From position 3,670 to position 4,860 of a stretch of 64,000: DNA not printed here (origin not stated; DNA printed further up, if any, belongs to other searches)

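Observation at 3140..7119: Tightly packed operon: histidine kinase, OmpR-type regulator, SpoIIE/PP2C phosphatase, ECF sigma factor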

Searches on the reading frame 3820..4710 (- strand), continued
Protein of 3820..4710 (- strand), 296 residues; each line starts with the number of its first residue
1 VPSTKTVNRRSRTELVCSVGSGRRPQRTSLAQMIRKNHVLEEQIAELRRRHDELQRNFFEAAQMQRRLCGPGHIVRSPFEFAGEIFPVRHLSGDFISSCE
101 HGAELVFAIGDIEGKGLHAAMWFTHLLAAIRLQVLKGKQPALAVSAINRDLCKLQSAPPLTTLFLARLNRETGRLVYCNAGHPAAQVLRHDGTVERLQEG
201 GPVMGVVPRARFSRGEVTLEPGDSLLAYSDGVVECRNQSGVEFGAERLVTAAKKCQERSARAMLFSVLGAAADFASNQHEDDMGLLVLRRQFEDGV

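Call 49: search_solved_structures(query=A1, max_evalue=0.001, show_alignments=2)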
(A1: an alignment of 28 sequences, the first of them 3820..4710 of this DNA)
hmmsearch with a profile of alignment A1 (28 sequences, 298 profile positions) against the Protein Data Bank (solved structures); distinct sequences matched with E-value up to 0.001: 7.
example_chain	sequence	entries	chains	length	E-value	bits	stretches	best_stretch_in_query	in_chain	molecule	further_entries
3ke6_A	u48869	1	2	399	1.6e-19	73.1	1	93-236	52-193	Protein Rv1364c/MT1410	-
3eq2_A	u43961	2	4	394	9.9e-16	60.6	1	32-293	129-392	Probable two-component response regulator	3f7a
3es2_A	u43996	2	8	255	1.5e-15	60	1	74-293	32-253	Probable two-component response regulator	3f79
5mqh_A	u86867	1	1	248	4.9e-11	45.2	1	92-294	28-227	Serine phosphatase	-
3t91_A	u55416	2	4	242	1.3e-10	43.9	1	92-294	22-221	Stage II sporulation protein E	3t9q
5ucg_A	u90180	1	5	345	3.6e-10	42.3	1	92-294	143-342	Stage II sporulation protein E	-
6k4e_A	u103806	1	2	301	2.3e-08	36.4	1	24-290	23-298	Putative serine phosphatase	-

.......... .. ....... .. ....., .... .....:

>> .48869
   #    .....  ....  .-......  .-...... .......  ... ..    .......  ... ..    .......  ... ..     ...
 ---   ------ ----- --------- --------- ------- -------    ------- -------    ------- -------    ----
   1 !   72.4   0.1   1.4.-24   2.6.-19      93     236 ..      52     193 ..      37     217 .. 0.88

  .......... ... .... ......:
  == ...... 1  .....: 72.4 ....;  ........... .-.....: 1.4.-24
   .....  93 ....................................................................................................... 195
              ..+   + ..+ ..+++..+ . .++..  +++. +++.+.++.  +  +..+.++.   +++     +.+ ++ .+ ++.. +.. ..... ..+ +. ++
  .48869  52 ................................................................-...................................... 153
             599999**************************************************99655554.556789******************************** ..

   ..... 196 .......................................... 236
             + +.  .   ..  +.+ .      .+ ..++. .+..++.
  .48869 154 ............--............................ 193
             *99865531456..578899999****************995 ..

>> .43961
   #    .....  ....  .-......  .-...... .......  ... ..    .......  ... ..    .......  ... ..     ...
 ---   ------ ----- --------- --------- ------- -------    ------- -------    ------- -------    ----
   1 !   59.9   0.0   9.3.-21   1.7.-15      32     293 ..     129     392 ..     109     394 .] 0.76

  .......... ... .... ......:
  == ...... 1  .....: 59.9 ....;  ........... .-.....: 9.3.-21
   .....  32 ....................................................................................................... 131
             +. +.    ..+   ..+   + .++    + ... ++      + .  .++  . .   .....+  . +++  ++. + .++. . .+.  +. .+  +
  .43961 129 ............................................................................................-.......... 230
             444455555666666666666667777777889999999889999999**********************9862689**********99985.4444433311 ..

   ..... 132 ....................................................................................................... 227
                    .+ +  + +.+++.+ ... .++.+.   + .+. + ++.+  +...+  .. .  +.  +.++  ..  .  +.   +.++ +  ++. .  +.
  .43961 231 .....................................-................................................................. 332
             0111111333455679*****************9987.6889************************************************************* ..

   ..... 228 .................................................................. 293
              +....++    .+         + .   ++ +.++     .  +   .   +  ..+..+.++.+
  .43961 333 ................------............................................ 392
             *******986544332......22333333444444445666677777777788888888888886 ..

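Call 53: predict_structure(alignment_id=A1)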
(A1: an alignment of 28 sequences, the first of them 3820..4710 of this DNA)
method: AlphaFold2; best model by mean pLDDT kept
length: 296 residues; sequences in the alignment: 28
mean_pLDDT: 86.0   pTM: 0.79
mean pLDDT of the five models: 86.0, 85.0, 84.9, 80.1, 77.6
residues with pLDDT >= 90: 180; 70-90: 84; 50-70: 7; < 50: 25
segments of 3 or more residues with pLDDT < 50: 1-23
pLDDT, mean of each block of 10 residues (from residue 1): 38 40 57 87 94 87 82 91 87 90 94 85 90 92 96 81 96 97 95 96 93 97 95 89 94 90 95 83 93 68
secondary structure, 60 per line:
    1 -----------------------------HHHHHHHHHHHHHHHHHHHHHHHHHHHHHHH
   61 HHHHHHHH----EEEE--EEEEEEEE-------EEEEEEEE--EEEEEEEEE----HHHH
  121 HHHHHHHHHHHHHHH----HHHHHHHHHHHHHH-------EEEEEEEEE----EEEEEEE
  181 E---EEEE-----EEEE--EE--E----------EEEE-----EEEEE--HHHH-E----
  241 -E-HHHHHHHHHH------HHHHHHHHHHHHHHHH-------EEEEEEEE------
elements in order: H30-68 E73-76 E79-86 E94-101 E104-112 H117-135 H140-153 E161-169 E174-181 E185-188 E194-197 E215-218 E224-228 H231-234 H244-253 H260-275 E283-290

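Call 55: fold_search(model_id=the predicted structure, library=pdb)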
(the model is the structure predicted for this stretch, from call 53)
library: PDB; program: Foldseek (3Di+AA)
matches with E <= 10: 650; with E <= 0.001: 149
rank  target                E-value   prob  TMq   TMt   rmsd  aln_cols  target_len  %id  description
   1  3ke6_A                1.0e-15  1.00  0.62  0.52   3.0       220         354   24  The crystal structure of the RsbU and RsbW domains of Rv1364c from Mycobacterium tuberculosis (released 2010-11-10)
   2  3ke6_B                1.4e-15  1.00  0.62  0.53   3.5       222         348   23  The crystal structure of the RsbU and RsbW domains of Rv1364c from Mycobacterium tuberculosis (released 2010-11-10)
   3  3f79_C                2.8e-15  1.00  0.62  0.79   4.6       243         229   22  Structure of pseudo-centered cell crystal form of the C-terminal phosphatase domain of P. aeruginosa RssB (released 2009-11-24)
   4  3pu9_A                3.2e-15  1.00  0.65  0.80   2.5       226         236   19  Crystal structure of serine/threonine phosphatase Sphaerobacter thermophilus DSM 20745 (released 2010-12-22)
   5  3f79_D                4.3e-15  1.00  0.61  0.76   5.2       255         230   21  Structure of pseudo-centered cell crystal form of the C-terminal phosphatase domain of P. aeruginosa RssB (released 2009-11-24)
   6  3f79_B                7.0e-15  1.00  0.60  0.76   6.2       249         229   23  Structure of pseudo-centered cell crystal form of the C-terminal phosphatase domain of P. aeruginosa RssB (released 2009-11-24)
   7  3f79_F                1.0e-14  1.00  0.59  0.73   6.8       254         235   23  Structure of pseudo-centered cell crystal form of the C-terminal phosphatase domain of P. aeruginosa RssB (released 2009-11-24)
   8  6k4e_B                1.7e-14  1.00  0.68  0.81   3.0       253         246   17  SiaA-PP2C domain of Pseudomonas aeruginosa (released 2019-06-26)
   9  3f79_E                3.0e-14  1.00  0.59  0.72   5.4       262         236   20  Structure of pseudo-centered cell crystal form of the C-terminal phosphatase domain of P. aeruginosa RssB (released 2009-11-24)
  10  3eq2_B                3.6e-14  1.00  0.62  0.51   5.3       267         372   22  Structure of Hexagonal Crystal form of Pseudomonas aeruginosa RssB (released 2009-10-20)
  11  3eq2_A                7.0e-14  1.00  0.63  0.52   4.1       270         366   22  Structure of Hexagonal Crystal form of Pseudomonas aeruginosa RssB (released 2009-10-20)
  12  5ucg_B                8.4e-14  1.00  0.63  0.56   3.6       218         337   22  Structure of the PP2C Phosphatase Domain and a Fragment of the Regulatory Domain of the Cell Fate Determinant SpoIIE f (released 2017-05-31)
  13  5ucg_A                1.5e-13  1.00  0.64  0.55   3.1       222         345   21  Structure of the PP2C Phosphatase Domain and a Fragment of the Regulatory Domain of the Cell Fate Determinant SpoIIE f (released 2017-05-31)
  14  3f7a_B                1.7e-13  1.00  0.69  0.55   3.9       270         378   23  Structure of Orthorhombic crystal form of Pseudomonas aeruginosa RssB (released 2009-11-24)
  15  3es2_A                1.7e-13  1.00  0.59  0.76   5.3       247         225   24  Structure of the C-terminal phosphatase domain of P. aeruginonsa RssB (released 2009-10-20)
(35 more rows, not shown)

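Call 75: search_protein_families(library=pfam, alignment_id=A6, max_evalue=0.0001)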
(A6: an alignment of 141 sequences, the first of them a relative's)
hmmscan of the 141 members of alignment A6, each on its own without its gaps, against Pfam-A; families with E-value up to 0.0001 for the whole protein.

A. member 1, L001:3889-5040:- (383 aa): 4 families
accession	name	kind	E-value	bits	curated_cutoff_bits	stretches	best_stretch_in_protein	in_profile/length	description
PF07859.19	Abhydrolase_3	-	7.9e-15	55.6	25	1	123-334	4-208/210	alpha/beta hydrolase fold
PF20434.5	BD-FAE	-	2.4e-14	53.8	26.8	1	109-309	4-209/215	BD-FAE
PF00326.27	Peptidase_S9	-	1.1e-09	38.6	22.6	1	188-338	53-193/213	Prolyl oligopeptidase family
PF01738.24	DLH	-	8.6e-06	25.9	21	0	195-338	93-192/217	Dienelactone hydrolase family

B. families by the number of members that match (of 141 scanned): 135 families (the first 25 are shown)
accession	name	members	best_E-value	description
PF03544.19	TonB_C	6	5.5e-20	Gram-negative bacterial TonB protein C-terminal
PF07690.21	MFS_1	3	9.1e-63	Major Facilitator Superfamily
PF03781.23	FGE-sulfatase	3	1.4e-55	Sulfatase-modifying factor enzyme 1-like domain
PF00999.27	Na_H_Exchanger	3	7.9e-43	Sodium/hydrogen exchanger, transmembrane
PF00083.30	Sugar_tr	3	2.1e-11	Sugar (and other) transporter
PF01259.24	SAICAR_synt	2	9.2e-79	SAICAR synthetase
PF00005.33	ABC_tran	2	4e-31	ABC transporter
PF01261.30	AP_endonuc_2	2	1.7e-29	Xylose isomerase-like TIM barrel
PF02518.31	HATPase_c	2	4.1e-23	Histidine kinase-, DNA gyrase B-, and HSP90-like ATPase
PF13493.11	DUF4118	2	1.3e-15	Domain of unknown function (DUF4118)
PF12680.13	SnoaL_2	2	8.9e-14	SnoaL-like domain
PF13347.12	MFS_2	2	5.6e-13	MFS/sugar transport protein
PF07238.19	PilZ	2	1.6e-10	PilZ domain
PF00512.31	HisKA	2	5.8e-07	His Kinase A (phospho-acceptor) domain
PF13401.12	AAA_22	2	7.7e-07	AAA domain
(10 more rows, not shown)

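Call 84: search_protein_families(library=ncbifam, proteins=[L045:8082-8702:+, L035:7889-8581:+, L039:3891-4571:+], max_evalue=1e-10)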
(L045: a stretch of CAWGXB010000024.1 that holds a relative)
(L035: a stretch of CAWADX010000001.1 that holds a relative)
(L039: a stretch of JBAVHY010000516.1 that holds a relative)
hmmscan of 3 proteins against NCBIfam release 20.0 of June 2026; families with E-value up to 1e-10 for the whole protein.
L045:8082-8702:+ (206 aa): 32 families (the best 25 are shown)
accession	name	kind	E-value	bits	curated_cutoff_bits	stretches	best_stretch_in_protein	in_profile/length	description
TIGR02937.1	sigma70-ECF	superfamily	2.4e-25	89.1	42.9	1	41-198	5-165/165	sigma-70 family RNA polymerase sigma factor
NF007223.0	PRK09641.1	equivalog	4.1e-24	85.5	209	1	48-199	29-185/187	RNA polymerase sigma factor SigW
TIGR02985.1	Sig70_bacteroi1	subfamily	7.3e-24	84.8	126.4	1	41-198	5-162/162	RNA polymerase sigma-70 factor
TIGR02950.1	SigM_subfam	subfamily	6.7e-22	78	147.95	1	41-196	4-156/159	RNA polymerase sigma factor, SigM family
NF009172.0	PRK12519.1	subfamily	1.8e-20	73.3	222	1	22-199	17-190/194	RNA polymerase sigma factor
NF004113.0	PRK05602.1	equivalog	1.9e-20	73.4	208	1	44-200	52-203/211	RNA polymerase sigma factor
NF058625.1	sigma_PG0214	equivalog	2e-20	73.2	130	1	48-202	15-165/170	GFO_1088 family ECF-type sigma factor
NF009174.0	PRK12522.1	equivalog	8.8e-18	64.9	217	1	47-198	13-167/175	RNA polymerase sigma factor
NF006930.0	PRK09415.1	subfamily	4.3e-17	62.5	198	1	40-200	19-177/179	RNA polymerase factor sigma C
TIGR02948.1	SigW_bacill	equivalog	2.5e-16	60.3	243.1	1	49-199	30-185/187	RNA polymerase sigma factor SigW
NF008888.0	PRK11922.1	equivalog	4.1e-16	59.3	204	1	42-200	35-198/231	RNA polymerase sigma factor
NF009195.0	PRK12543.1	subfamily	5.3e-15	55.4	197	1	41-197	24-177/192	RNA polymerase sigma factor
NF007229.0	PRK09647.1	equivalog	6.5e-15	55.1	265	1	40-200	47-204/220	RNA polymerase sigma factor SigE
NF008891.0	PRK11924.1-5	subfamily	8.7e-15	55.3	259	1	48-201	14-165/171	RNA polymerase sigma factor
TIGR02989.1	Sig-70_gvs1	subfamily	1.6e-14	54.2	124.55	1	44-195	8-155/158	RNA polymerase sigma-70 factor, Rhodopirellula/Verrucomicrobium family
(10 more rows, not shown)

L035:7889-8581:+ (230 aa): 56 families (the best 25 are shown)
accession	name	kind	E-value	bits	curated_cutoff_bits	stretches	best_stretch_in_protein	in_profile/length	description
NF008888.0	PRK11922.1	equivalog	3e-52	177.6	204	1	19-210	10-201/231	RNA polymerase sigma factor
NF007223.0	PRK09641.1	equivalog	1.4e-36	126.1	209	1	29-207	8-186/187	RNA polymerase sigma factor SigW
TIGR02939.1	RpoE_Sigma70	equivalog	1.1e-33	116.8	236.15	1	24-205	5-186/190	RNA polymerase sigma factor RpoE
TIGR02937.1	sigma70-ECF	superfamily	7.3e-33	113.5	42.9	1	41-205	3-165/165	sigma-70 family RNA polymerase sigma factor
NF007225.0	PRK09643.1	equivalog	2.8e-32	112.1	190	1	26-215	14-192/204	RNA polymerase sigma factor SigM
NF004113.0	PRK05602.1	equivalog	2.9e-31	108.7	208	1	13-208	19-204/211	RNA polymerase sigma factor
NF058625.1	sigma_PG0214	equivalog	4.3e-31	107.9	130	1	39-208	4-164/170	GFO_1088 family ECF-type sigma factor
TIGR02948.1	SigW_bacill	equivalog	1.6e-30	106.6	243.1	1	29-206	8-185/187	RNA polymerase sigma factor SigW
NF009166.1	PRK12513.1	equivalog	3.6e-30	105.1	206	1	26-208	9-189/193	RNA polymerase sigma factor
NF007229.0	PRK09647.1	equivalog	2.2e-29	102.3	265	1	22-213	27-210/220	RNA polymerase sigma factor SigE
TIGR02985.1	Sig70_bacteroi1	subfamily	1.6e-28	99.9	126.4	1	40-205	2-162/162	RNA polymerase sigma-70 factor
NF009168.0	PRK12515.1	subfamily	5.1e-25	88.1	236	1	25-207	8-181/189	RNA polymerase sigma factor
TIGR02950.1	SigM_subfam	subfamily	1.5e-24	86.6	147.95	1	41-205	2-158/159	RNA polymerase sigma factor, SigM family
NF009171.0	PRK12518.1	equivalog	9.6e-24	84.2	208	1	21-206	9-185/191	RNA polymerase sigma factor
NF006089.0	PRK08241.1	subfamily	1.7e-23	83.2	240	1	29-206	12-203/343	RNA polymerase subunit sigma-70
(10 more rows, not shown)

L039:3891-4571:+ (226 aa): 42 families (the best 25 are shown)
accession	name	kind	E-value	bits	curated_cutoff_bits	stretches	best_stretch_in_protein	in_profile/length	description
TIGR02937.1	sigma70-ECF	superfamily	2.2e-27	95.7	42.9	1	47-206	3-165/165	sigma-70 family RNA polymerase sigma factor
NF007223.0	PRK09641.1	equivalog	2.2e-26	92.8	209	1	54-208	27-186/187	RNA polymerase sigma factor SigW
TIGR02985.1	Sig70_bacteroi1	subfamily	1.5e-25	90.3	126.4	1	48-206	4-162/162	RNA polymerase sigma-70 factor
NF058625.1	sigma_PG0214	equivalog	3.3e-23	82.2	130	1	56-211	15-166/170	GFO_1088 family ECF-type sigma factor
TIGR02950.1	SigM_subfam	subfamily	3.6e-23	82.2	147.95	1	48-205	3-157/159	RNA polymerase sigma factor, SigM family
NF009172.0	PRK12519.1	subfamily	1e-22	80.6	222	1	37-208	21-191/194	RNA polymerase sigma factor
NF004113.0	PRK05602.1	equivalog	2.2e-22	79.7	208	1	45-213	45-208/211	RNA polymerase sigma factor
NF009195.0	PRK12543.1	subfamily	3.6e-20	72.3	197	1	27-212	2-184/192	RNA polymerase sigma factor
NF008888.0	PRK11922.1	equivalog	1.6e-18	67.2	204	1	43-208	28-198/231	RNA polymerase sigma factor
TIGR02948.1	SigW_bacill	equivalog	2.8e-18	66.7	243.1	1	56-207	29-185/187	RNA polymerase sigma factor SigW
NF006930.0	PRK09415.1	subfamily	8e-18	64.9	198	1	45-208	16-177/179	RNA polymerase factor sigma C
NF009174.0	PRK12522.1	equivalog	1.9e-17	63.8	217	1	54-207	12-168/175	RNA polymerase sigma factor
TIGR02983.1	SigE-fam_strep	subfamily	6.7e-17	61.8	141.55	1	47-207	8-159/162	SigE family RNA polymerase sigma factor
TIGR02989.1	Sig-70_gvs1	subfamily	8.1e-17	61.6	124.55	1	49-203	5-155/158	RNA polymerase sigma-70 factor, Rhodopirellula/Verrucomicrobium family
TIGR02939.1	RpoE_Sigma70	equivalog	1.7e-16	60.8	236.15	1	53-207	28-187/190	RNA polymerase sigma factor RpoE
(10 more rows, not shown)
